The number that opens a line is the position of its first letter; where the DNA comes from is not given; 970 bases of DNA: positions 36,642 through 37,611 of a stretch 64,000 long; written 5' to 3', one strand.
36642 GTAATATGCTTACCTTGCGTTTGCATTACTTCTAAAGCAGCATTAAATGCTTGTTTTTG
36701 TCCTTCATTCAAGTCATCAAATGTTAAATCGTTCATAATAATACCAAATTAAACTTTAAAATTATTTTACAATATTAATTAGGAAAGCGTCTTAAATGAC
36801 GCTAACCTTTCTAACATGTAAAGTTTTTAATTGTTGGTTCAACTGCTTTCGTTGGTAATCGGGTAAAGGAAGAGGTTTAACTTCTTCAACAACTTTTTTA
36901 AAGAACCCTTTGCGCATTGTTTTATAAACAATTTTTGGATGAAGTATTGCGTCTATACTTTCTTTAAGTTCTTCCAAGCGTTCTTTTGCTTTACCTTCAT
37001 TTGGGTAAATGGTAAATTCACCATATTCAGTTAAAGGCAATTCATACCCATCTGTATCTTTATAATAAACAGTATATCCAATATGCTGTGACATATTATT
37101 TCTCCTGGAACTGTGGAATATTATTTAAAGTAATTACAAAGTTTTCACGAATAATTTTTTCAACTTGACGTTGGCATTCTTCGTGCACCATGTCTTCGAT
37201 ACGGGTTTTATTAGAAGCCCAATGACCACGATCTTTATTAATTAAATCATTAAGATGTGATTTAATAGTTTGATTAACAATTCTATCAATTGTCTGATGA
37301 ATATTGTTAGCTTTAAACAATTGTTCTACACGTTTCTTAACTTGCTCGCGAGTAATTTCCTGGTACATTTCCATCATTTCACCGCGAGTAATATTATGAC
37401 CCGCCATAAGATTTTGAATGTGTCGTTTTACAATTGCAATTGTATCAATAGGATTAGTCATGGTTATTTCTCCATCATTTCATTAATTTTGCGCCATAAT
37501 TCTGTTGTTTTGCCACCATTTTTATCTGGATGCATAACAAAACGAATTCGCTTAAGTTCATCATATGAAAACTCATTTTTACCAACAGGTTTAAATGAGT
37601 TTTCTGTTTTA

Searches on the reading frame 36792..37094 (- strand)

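Call 96: search_protein_families(library=pfam, proteins=[window:36792-37094:-], max_evalue=0.01)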
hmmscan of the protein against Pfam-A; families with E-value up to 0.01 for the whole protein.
window:36792-37094:- (100 aa): 1 family
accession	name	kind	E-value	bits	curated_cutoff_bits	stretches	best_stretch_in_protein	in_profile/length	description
PF25693.1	Phage_Y01A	-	1e-26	93.7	27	1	6-99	1-92/92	Bacteriophage T4-like Y01A protein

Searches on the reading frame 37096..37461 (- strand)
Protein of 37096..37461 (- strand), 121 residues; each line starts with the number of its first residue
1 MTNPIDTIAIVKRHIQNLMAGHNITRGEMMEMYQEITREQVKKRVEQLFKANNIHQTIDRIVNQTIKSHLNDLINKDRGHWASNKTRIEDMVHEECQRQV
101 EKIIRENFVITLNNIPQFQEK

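Call 96: search_protein_families(library=pfam, proteins=[window:37096-37461:-], max_evalue=0.01)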
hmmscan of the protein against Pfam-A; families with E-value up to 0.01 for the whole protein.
window:37096-37461:- (121 aa): 3 families
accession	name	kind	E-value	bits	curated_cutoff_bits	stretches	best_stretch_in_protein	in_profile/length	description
PF07631.16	PSD4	-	0.0003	21.7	23.3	1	37-107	34-104/128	Protein of unknown function (DUF1592)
PF05698.19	Trigger_C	-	0.0063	17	22.7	1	25-110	9-100/162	Bacterial trigger factor protein (TF) C-terminus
PF04286.17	DUF445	-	0.0079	16.6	33.8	1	31-106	103-182/368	Protein of unknown function (DUF445)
